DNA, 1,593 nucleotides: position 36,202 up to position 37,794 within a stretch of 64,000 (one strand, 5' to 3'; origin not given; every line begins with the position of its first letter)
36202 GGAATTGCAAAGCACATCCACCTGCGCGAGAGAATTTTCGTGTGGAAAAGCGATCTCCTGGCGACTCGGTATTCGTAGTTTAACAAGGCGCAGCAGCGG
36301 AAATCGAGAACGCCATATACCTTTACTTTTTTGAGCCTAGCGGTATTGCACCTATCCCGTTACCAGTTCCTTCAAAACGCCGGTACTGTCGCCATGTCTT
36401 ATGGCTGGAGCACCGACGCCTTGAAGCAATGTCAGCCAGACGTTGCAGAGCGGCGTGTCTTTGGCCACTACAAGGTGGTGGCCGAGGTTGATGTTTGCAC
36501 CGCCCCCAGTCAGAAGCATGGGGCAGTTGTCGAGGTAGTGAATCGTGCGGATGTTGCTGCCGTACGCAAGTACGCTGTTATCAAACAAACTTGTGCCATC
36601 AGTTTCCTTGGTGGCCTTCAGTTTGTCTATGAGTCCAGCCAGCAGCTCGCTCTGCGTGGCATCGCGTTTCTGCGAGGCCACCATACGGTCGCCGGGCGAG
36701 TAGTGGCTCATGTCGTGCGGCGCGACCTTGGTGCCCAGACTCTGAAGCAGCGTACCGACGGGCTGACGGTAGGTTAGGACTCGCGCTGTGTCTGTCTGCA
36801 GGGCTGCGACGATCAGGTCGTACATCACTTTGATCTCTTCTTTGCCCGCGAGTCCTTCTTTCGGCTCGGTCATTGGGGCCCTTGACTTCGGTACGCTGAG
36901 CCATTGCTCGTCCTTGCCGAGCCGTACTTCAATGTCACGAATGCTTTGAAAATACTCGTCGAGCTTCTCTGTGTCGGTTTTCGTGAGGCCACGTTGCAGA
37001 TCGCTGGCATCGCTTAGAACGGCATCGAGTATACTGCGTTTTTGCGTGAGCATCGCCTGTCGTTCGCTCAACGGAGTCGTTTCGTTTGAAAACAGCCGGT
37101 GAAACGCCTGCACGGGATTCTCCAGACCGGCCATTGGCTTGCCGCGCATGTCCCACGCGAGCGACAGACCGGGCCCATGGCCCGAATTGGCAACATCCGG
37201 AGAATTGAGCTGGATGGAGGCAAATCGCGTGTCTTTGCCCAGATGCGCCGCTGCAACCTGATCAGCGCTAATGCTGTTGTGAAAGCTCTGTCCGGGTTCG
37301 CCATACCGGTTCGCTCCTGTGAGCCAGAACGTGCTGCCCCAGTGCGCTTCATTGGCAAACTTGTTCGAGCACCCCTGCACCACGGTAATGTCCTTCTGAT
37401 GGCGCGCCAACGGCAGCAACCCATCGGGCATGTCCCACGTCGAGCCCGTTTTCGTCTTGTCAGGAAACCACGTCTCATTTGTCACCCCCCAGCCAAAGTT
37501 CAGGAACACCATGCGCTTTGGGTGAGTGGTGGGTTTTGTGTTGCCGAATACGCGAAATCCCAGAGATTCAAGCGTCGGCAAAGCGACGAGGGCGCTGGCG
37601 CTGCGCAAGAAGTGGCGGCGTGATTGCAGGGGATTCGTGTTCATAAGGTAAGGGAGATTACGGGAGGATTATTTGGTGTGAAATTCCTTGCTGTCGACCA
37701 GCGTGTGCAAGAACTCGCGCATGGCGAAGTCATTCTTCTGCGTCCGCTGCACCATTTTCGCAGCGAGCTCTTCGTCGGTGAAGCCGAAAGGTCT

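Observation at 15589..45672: Five paralogous PVC-specific secreted cassettes in 30 kb: a candidate undescribed extracytoplasmic system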

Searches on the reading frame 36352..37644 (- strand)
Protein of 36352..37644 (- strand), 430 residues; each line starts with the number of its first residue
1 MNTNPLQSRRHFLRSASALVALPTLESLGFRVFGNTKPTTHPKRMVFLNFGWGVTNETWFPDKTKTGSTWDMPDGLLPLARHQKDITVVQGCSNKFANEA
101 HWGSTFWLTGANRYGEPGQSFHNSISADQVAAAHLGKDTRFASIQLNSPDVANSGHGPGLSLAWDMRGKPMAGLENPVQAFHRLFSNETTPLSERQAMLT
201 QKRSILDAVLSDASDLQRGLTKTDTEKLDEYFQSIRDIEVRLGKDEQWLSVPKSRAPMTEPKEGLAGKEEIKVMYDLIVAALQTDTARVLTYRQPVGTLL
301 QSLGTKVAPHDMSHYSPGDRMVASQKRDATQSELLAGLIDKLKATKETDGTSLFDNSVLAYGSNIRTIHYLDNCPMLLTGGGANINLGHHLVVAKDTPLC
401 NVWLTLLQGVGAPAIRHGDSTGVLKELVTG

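Call 6: search_protein_families(library=pfam, proteins=[window:36352-37644:-], max_evalue=0.001)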
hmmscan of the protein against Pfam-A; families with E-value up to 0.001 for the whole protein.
window:36352-37644:- (430 aa): 1 family
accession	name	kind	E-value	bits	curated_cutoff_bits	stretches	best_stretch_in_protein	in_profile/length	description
PF07586.16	HXXSHH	-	8.1e-73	246.1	30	1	44-336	1-307/307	Protein of unknown function (DUF1552)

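Call 15: search_solved_structures(query=window:36352-37644:-, max_evalue=1, show_alignments=2)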
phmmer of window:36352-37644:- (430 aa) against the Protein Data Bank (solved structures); distinct sequences matched with E-value up to 1: 1.
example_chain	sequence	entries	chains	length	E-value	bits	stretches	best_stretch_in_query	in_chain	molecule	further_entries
3wso_A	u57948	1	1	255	0.76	11.7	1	229-325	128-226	F-box only protein 44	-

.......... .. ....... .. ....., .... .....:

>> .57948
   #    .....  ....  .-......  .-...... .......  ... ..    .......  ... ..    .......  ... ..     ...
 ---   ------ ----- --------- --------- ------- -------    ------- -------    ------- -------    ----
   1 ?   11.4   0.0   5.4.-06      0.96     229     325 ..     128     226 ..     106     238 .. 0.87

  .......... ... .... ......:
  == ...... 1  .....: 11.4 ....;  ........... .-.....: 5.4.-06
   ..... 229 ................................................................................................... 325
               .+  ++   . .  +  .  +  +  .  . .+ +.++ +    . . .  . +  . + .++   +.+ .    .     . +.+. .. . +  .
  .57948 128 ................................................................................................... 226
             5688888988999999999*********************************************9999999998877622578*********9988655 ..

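Call 19: find_homologous_proteins(query=window:36352-37644:-, max_evalue=0.00001)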
Query window:36352-37644:- (430 aa): 3968 proteins with E <= 0.00001 among 8000 candidates; the best 120 are listed.
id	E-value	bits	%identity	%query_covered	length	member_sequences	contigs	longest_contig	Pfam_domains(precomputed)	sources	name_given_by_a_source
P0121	2.4e-290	980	99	100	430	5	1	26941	PF07586.17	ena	-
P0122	1.1e-249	846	86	99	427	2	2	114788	PF07586.17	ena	-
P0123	8.2e-249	844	85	99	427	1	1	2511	PF07586.17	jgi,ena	jgi:hypothetical protein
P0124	3.2e-248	842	85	99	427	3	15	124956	PF07586.17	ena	-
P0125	2.3e-247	839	85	99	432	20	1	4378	PF07586.17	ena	-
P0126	1.8e-246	836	85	98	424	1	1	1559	PF07586.17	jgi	-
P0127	4.2e-246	835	85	98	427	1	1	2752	PF07586.17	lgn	-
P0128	6.5e-246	834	84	98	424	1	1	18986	PF07586.17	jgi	jgi:Protein of unknown function (DUF1552)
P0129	5.6e-245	831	85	98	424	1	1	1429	PF07586.17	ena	-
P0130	6.5e-245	831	84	100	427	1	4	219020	PF07586.17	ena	-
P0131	2.0e-244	829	84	98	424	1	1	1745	PF07586.17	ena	-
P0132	1.3e-243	826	83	99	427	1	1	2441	PF07586.17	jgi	jgi:hypothetical protein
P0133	3.4e-243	825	84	98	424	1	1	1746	PF07586.17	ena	-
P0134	4.3e-243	825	84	99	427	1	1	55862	PF07586.17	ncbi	-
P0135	6.2e-243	824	83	99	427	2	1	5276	PF07586.17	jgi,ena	jgi:hypothetical protein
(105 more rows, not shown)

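Call 26: search_protein_families(library=pfam, proteins=[window:36352-37644:-], max_evalue=10)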
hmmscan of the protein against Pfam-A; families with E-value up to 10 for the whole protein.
window:36352-37644:- (430 aa): 2 families
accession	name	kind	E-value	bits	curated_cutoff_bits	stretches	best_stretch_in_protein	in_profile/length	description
PF07586.16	HXXSHH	-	8.1e-73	246.1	30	1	44-336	1-307/307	Protein of unknown function (DUF1552)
PF10518.14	TAT_signal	-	0.033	14.6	22.7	1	8-25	3-20/21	TAT (twin-arginine translocation) pathway signal sequence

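Call 27: search_protein_families(library=ncbifam, proteins=[window:36352-37644:-], max_evalue=0.001)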
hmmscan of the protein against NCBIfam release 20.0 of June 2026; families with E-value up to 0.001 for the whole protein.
window:36352-37644:- (430 aa): 0 families

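Call 29: find_encoding_contigs(protein=P0121, flank=10000, max_places=2)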
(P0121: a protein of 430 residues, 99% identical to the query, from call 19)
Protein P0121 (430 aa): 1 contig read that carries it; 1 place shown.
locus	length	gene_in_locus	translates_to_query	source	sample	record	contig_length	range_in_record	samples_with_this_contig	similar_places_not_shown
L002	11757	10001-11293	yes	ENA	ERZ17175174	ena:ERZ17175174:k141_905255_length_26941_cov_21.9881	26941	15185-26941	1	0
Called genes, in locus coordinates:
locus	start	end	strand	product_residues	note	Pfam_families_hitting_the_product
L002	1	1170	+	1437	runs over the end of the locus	PF06439:3keto-disac_hyd, PF23500:DUF7133, PF13646:HEAT_2 (faint)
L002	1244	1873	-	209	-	-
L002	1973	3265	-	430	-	PF07394:DUF1501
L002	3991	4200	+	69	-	-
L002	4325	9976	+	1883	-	PF07635:PSCyt1, PF07626:PSD3, PF20009:GEVED (faint), PF07637:PSD5, PF07631:PSD4, PF07627:PSCyt3, PF07624:PSD2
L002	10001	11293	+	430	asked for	PF07586:HXXSHH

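Call 47: find_related_loci(query=window:36352-37644:-, collection=metagenome_contigs, flank=10000)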
Query window:36352-37644:- (430 aa) in metagenome_contigs; peptide patterns used: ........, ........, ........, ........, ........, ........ (x = any residue, [..] = any of these).
209 stretches matched a pattern; 182 encode a relative of the query (tblastn E <= 1e-3); the best 80 are kept; 79 distinct loci.
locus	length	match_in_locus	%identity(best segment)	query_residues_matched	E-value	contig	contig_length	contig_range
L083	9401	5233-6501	87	6-428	0e+0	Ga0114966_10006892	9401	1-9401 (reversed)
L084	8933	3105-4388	83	1-428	0e+0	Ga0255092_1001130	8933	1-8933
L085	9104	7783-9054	83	5-428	0e+0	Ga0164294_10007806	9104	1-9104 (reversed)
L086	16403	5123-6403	82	3-429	0e+0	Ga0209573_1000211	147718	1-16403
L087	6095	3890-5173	83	1-428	0e+0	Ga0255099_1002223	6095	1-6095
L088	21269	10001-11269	83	6-428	0e+0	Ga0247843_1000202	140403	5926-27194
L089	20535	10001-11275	81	3-427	0e+0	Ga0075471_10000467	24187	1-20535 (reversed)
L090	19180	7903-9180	81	4-429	0e+0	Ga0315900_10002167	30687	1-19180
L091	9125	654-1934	82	4-427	0e+0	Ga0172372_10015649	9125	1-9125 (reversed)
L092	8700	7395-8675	82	4-427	0e+0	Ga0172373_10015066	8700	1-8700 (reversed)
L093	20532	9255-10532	81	2-427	0e+0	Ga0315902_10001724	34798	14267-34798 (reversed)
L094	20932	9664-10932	82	5-427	0e+0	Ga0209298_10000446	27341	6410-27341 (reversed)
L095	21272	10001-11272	81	5-428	0e+0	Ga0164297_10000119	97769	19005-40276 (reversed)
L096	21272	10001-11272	81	4-427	0e+0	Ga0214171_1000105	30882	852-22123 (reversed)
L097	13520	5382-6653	81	6-429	0e+0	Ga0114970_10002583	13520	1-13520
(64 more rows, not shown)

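Call 53: predict_structure(alignment_id=A5)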
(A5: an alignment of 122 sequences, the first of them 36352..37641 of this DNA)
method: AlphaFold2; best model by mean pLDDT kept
length: 429 residues; sequences in the alignment: 122
mean_pLDDT: 50.3   pTM: 0.52
mean pLDDT of the five models: 50.3, 46.5, 46.4, 46.2, 39.8
residues with pLDDT >= 90: 0; 70-90: 67; 50-70: 135; < 50: 227
segments of 3 or more residues with pLDDT < 50: 1-9, 29-42, 44-66, 88-189, 246-262, 284-289, 361-398, 409-412, 415-419, 425-429
pLDDT, mean of each block of 10 residues (from residue 1): 41 66 61 36 44 38 49 69 56 29 30 27 38 37 26 30 35 43 45 62 75 75 63 59 51 38 62 68 49 62 64 59 73 79 72 61 36 39 31 46 51 48 44
secondary structure, 60 per line:
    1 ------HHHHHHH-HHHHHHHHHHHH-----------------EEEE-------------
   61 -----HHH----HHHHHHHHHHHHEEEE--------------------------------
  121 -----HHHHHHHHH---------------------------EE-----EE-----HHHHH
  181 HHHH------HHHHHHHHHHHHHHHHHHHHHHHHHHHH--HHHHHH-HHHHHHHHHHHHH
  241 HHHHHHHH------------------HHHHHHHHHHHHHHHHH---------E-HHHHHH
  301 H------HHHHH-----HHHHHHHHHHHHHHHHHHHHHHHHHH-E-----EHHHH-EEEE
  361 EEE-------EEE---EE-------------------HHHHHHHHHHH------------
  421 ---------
elements in order: H7-13 H15-26 E44-47 H73-84 E85-88 H126-134 H176-184 H191-218 H221-226 H228-248 H267-283 H295-301 H308-312 H318-343 H352-355 E357-363 E371-373 H398-408

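Call 59: fold_search(model_id=the predicted structure, library=pdb)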
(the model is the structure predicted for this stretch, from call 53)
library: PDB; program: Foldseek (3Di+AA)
matches with E <= 10: 58; with E <= 0.001: 0
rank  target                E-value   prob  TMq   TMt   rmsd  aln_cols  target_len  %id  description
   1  3auy_B                6.9e-01  0.11  0.12  0.14  17.9       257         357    7  Crystal structure of Rad50 bound to ADP (released 2011-05-25)
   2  4upk_A                1.2e+00  0.04  0.11  0.10  15.6       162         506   13  Phosphonate monoester hydrolase SpPMH from Silicibacter pomeroyi (released 2015-07-01)
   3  6pt6_B                1.6e+00  0.04  0.12  0.11   8.9       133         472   15  Crystal structure of PsS1_NC C84S in complex with i-neocarratetraose (released 2019-09-25)
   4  6xm1_C                1.8e+00  0.13  0.14  0.11  16.7       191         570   12  SM Protein Vps45 in Complex with Qa SNARE Tlg2 (released 2020-08-19)
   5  6ptk_A                1.8e+00  0.04  0.11  0.10   9.1       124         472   14  Crystal structure of the sulfatase PsS1_NC C84A with bound sulfate ion (released 2019-09-25)
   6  4v19_R                1.9e+00  0.04  0.10  0.20  19.1       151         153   12  Structure of the large subunit of the mammalian mitoribosome, part 1 of 2 (released 2014-10-08)
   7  6pt6_A                2.0e+00  0.04  0.10  0.09   8.8       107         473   15  Crystal structure of PsS1_NC C84S in complex with i-neocarratetraose (released 2019-09-25)
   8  9qq6_A                2.4e+00  0.05  0.12  0.11  19.2       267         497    9  Structure of the Azotobacter vinelandii NifL-NifA complex (released 2025-06-18)
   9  6ptk_D                2.5e+00  0.05  0.12  0.11   8.8       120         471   14  Crystal structure of the sulfatase PsS1_NC C84A with bound sulfate ion (released 2019-09-25)
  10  6wge_A                2.7e+00  0.03  0.11  0.12  21.0       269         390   10  Cryo-EM structure of human Cohesin-NIPBL-DNA complex without STAG1 (released 2020-05-20)
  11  4dx0_A                2.8e+00  0.03  0.07  0.12  17.7       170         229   13  Structure of the 14-3-3/PMA2 complex stabilized by a pyrazole derivative (released 2012-05-30)
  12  3auy_A                2.8e+00  0.03  0.10  0.12  18.1       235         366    8  Crystal structure of Rad50 bound to ADP (released 2011-05-25)
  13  7zdc_C                3.0e+00  0.10  0.12  0.09  17.3       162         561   14  IF(heme/confined) conformation of CydDC in ADP(CydD) bound state (Dataset-3) (released 2023-04-19)
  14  5och_B                3.1e+00  0.07  0.10  0.08  16.4       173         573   13  The crystal structure of human ABCB8 in an outward-facing state (released 2018-07-25)
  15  5nwk_A                3.1e+00  0.06  0.08  0.15  18.0       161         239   14  14-3-3c in complex with CPP and fusicoccin (released 2017-11-22)
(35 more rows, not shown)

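Call 62: search_protein_representatives(alignment_id=A2)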
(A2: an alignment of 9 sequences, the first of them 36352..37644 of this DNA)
Query: 9 sequences, 429 profile positions. Proteins with E-value up to 0.001 (for the whole library): 15677; up to 1e-10: 8191; up to 1e-30: 1995. The best 150 are listed.
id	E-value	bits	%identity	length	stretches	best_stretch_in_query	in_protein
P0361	2.1e-187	639.6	-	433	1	7-428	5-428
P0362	4.6e-176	602.3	-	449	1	1-428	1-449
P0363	1.3e-135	469.0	-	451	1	7-428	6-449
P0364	6.4e-135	466.7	-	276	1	8-283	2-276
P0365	2.5e-123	428.5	-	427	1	1-427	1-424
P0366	9.1e-123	426.7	-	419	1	8-428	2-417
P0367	3.7e-122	424.7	-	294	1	45-336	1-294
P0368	6.6e-122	423.8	-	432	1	5-427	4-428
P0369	7.1e-115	400.7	-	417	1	8-427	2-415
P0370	1.7e-114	399.4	-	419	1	7-428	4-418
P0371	2.5e-110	385.7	-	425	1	5-428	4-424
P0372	1.5e-109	383.1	-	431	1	6-428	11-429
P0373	5.5e-109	381.3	-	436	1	7-427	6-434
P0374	7.2e-107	374.3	-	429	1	6-426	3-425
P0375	4.9e-106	371.6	-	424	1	7-428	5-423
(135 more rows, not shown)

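Call 65: search_solved_structures(query=A6, max_evalue=1, show_alignments=2)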
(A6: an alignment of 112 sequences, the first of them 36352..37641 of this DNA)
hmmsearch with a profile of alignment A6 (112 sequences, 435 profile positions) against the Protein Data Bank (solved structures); distinct sequences matched with E-value up to 1: 1.
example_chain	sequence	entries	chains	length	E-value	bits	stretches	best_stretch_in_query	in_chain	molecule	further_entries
1ysm_A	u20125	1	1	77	0.054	15.4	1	200-259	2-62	Calcyclin-binding protein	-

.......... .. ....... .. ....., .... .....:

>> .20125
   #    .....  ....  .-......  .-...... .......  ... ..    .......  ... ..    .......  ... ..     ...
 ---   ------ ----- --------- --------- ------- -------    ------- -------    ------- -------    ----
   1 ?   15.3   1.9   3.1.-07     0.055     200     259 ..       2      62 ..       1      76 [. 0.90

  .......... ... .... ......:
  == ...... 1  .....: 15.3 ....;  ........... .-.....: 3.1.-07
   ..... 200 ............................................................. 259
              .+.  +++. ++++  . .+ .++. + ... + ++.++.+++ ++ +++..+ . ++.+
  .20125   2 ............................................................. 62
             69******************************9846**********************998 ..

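Call 88: list_cluster_members(proteins=[P0241, window:36352-37644:-])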
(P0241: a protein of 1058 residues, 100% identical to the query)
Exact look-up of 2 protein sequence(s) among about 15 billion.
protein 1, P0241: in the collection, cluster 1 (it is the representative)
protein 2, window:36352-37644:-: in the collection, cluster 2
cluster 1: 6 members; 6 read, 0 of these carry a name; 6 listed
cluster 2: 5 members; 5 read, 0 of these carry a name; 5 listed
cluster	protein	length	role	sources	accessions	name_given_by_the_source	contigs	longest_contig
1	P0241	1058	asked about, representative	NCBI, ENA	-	-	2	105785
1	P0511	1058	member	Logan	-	-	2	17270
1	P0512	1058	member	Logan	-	-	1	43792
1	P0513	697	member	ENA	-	-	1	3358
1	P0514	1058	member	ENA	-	-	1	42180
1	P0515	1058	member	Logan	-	-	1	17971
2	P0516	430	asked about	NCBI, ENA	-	-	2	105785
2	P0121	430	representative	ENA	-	-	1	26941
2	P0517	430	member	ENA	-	-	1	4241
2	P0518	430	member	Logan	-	-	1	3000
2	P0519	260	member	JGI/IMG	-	-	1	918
